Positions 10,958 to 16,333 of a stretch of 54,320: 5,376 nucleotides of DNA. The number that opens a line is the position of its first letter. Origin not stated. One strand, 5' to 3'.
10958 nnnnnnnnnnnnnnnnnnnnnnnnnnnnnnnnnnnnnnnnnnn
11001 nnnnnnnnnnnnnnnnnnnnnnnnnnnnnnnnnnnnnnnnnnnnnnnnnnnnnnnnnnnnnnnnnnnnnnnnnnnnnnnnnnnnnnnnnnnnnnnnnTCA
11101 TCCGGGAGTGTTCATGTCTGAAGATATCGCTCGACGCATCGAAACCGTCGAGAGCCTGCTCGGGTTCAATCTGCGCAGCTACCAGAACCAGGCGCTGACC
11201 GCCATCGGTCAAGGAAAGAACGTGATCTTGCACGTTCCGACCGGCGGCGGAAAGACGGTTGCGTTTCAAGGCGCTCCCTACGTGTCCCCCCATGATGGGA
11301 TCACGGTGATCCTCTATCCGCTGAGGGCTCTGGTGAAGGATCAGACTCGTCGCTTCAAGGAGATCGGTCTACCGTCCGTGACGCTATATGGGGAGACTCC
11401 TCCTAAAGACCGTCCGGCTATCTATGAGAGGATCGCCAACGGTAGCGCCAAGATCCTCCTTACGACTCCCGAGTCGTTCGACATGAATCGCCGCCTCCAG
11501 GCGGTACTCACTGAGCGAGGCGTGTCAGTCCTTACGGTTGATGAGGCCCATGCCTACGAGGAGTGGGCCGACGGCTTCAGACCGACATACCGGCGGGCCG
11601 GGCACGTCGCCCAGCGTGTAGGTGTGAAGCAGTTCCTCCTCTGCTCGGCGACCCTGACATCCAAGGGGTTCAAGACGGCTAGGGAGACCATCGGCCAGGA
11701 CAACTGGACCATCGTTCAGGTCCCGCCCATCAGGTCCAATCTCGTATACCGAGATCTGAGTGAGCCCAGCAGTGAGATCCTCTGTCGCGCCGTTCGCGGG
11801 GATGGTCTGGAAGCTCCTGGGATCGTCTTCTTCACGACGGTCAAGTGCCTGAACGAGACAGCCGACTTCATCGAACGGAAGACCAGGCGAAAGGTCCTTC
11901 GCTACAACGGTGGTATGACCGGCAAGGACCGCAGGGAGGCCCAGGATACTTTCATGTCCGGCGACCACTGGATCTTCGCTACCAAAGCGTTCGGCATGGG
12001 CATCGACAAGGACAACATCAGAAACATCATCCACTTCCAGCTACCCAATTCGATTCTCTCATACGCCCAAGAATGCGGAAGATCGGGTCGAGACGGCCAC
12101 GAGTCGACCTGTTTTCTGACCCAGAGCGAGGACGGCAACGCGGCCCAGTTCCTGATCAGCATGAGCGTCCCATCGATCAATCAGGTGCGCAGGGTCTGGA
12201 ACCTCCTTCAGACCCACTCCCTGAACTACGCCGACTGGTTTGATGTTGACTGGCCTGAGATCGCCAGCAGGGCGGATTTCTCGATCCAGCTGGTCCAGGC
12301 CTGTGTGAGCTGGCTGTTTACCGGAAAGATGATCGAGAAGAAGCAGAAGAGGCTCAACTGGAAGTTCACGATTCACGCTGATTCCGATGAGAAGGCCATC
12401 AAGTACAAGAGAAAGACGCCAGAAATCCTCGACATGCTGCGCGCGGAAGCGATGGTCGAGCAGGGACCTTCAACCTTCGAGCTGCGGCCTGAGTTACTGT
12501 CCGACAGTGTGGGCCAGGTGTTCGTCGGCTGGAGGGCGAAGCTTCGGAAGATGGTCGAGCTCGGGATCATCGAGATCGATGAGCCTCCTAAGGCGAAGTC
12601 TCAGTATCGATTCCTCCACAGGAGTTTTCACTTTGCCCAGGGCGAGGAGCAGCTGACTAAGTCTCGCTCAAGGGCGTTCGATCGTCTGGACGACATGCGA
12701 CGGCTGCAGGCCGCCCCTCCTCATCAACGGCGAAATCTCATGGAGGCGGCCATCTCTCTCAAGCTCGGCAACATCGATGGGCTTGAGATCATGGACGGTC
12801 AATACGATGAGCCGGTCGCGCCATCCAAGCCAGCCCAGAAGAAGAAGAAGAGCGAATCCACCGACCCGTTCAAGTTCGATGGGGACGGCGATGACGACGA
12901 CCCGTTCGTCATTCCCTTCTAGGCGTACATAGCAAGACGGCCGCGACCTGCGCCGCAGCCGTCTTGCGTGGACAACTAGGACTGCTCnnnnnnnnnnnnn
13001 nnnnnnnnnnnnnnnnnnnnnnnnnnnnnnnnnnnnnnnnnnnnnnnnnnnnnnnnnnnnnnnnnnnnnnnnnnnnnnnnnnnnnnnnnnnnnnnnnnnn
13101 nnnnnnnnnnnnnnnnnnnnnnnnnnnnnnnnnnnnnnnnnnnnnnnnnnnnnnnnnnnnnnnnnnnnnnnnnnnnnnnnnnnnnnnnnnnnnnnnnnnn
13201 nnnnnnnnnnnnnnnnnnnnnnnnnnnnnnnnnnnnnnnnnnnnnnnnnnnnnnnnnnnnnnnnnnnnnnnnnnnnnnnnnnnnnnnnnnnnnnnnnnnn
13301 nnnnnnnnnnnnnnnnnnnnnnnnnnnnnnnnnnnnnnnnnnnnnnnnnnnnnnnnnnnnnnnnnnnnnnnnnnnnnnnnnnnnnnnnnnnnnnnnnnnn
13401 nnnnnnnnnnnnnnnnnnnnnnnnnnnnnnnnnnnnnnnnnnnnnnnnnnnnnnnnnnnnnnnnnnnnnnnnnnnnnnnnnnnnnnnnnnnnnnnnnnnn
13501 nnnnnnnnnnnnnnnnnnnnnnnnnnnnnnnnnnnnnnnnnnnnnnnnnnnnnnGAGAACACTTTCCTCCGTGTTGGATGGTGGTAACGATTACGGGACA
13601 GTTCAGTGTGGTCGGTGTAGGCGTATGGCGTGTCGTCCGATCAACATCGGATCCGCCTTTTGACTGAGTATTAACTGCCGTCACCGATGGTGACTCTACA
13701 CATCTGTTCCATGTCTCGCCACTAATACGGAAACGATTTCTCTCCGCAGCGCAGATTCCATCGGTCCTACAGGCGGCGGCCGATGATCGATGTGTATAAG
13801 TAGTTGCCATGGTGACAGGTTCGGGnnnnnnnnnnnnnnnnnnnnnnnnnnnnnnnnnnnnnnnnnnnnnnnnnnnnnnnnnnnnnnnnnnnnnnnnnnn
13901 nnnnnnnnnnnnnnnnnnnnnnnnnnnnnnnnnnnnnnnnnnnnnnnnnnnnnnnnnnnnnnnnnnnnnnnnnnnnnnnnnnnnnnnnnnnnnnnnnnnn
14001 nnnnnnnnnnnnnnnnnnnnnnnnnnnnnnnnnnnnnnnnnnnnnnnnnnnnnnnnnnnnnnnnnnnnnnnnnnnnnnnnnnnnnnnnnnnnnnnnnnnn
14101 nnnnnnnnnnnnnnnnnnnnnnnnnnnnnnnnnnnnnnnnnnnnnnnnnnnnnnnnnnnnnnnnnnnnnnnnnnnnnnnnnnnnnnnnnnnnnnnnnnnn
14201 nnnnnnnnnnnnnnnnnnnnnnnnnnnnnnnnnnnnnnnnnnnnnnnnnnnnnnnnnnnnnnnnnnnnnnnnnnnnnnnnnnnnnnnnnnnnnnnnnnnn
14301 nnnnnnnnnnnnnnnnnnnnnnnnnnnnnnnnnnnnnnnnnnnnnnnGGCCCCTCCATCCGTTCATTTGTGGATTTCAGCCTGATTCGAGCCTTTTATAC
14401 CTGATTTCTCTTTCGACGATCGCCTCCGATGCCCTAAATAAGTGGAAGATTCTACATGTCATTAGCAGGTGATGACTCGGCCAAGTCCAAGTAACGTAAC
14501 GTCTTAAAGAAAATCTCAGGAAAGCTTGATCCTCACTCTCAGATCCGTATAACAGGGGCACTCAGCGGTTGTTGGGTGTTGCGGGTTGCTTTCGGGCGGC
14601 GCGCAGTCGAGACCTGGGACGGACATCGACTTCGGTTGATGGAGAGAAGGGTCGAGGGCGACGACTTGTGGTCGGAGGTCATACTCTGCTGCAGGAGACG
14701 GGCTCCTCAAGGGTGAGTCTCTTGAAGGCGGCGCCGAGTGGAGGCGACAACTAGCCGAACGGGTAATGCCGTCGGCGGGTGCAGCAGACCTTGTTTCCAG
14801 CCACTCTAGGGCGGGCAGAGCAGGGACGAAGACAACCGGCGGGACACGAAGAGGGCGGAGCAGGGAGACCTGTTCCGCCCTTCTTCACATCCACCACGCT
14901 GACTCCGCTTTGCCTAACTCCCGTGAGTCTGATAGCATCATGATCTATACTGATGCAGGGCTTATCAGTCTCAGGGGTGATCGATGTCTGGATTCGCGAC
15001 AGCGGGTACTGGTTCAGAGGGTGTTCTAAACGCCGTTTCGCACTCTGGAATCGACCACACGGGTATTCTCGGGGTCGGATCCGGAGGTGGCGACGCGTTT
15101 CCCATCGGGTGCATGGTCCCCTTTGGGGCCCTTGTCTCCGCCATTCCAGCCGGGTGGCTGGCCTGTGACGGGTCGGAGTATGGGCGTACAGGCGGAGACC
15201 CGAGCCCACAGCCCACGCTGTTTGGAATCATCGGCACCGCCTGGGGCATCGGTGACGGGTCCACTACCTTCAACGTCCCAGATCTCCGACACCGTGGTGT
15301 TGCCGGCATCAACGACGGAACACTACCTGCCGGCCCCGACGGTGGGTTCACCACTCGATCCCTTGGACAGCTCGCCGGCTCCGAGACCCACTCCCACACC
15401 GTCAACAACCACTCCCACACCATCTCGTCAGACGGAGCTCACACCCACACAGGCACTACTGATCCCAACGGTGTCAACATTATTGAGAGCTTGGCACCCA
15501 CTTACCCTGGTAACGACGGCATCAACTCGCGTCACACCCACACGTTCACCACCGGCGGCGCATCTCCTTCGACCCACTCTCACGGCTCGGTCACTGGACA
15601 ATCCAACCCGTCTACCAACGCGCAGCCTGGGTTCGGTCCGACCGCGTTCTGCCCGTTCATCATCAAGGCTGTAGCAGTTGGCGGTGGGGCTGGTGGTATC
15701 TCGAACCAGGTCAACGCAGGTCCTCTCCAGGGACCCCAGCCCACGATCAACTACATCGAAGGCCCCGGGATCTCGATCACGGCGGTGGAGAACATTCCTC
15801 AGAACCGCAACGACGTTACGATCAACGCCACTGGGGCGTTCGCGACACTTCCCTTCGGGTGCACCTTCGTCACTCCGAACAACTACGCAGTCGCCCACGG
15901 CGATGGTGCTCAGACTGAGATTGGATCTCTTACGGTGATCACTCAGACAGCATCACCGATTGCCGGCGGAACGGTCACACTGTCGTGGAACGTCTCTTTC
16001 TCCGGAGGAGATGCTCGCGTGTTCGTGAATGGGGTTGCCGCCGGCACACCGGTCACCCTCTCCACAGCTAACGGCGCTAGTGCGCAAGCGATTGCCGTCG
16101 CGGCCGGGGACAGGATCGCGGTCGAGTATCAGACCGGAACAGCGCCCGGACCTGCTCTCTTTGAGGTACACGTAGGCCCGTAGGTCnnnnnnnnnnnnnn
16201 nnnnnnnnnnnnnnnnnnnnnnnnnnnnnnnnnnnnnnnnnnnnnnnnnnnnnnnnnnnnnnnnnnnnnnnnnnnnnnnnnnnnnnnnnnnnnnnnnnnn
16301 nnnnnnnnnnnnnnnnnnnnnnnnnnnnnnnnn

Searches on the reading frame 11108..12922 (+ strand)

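Call 15: search_protein_families(library=pfam, proteins=[window:11108-12922:+], max_evalue=0.001)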
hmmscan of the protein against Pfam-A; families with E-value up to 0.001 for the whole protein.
window:11108-12922:+ (604 aa): 3 families
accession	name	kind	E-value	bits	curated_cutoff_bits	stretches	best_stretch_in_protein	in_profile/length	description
PF00270.35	DEAD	-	1.4e-23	83.9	26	1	24-185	2-162/167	DEAD/DEAH box helicase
PF00271.37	Helicase_C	-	3.1e-19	69.7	23.5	1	238-330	18-110/110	Helicase conserved C-terminal domain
PF04851.21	ResIII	-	1.5e-08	35.2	22.5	1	20-152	2-139/164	Type III restriction enzyme, res subunit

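Call 16: search_protein_families(library=phrogs, proteins=[window:11108-12922:+], max_evalue=0.001)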
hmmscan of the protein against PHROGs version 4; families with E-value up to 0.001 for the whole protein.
window:11108-12922:+ (604 aa): 4 families
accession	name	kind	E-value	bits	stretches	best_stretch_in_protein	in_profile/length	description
phrog_16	-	DNA, RNA and nucleotide metabolism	1.2e-21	77.6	1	18-409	269-653/986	DNA helicase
phrog_33220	-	unknown function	2e-14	52.9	2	271-330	1092-1152/1558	-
phrog_62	-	DNA, RNA and nucleotide metabolism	4.4e-10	38.7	1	14-199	689-862/1881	DNA helicase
phrog_6819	-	DNA, RNA and nucleotide metabolism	6.7e-10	39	1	21-152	20-148/645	Holliday junction branch migration helicase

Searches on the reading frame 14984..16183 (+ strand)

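Call 15: search_protein_families(library=pfam, proteins=[window:14984-16183:+], max_evalue=0.001)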
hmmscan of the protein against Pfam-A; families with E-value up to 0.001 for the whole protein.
window:14984-16183:+ (399 aa): 1 family
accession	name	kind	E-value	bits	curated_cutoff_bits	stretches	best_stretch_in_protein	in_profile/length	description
PF07484.17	Collar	-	4.7e-14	52.5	24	1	45-104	4-55/57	Phage Tail Collar Domain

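Call 16: search_protein_families(library=phrogs, proteins=[window:14984-16183:+], max_evalue=0.001)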
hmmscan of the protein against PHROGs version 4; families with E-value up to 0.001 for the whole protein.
window:14984-16183:+ (399 aa): 6 families
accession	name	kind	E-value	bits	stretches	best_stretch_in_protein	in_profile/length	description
phrog_9116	-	tail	6.4e-13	49.3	1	53-148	71-156/455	tail protein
phrog_19618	-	tail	2.9e-11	44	1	41-287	138-313/387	tail collar protein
phrog_25747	-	tail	3.3e-10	39.5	1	53-208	690-831/901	tail fiber protein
phrog_14307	-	unknown function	4.9e-06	27.3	1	24-145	33-133/137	-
phrog_4711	-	unknown function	0.00071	20.3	0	82-181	172-273/296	-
phrog_9370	-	tail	0.00077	19.3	0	82-184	339-443/460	tail fiber protein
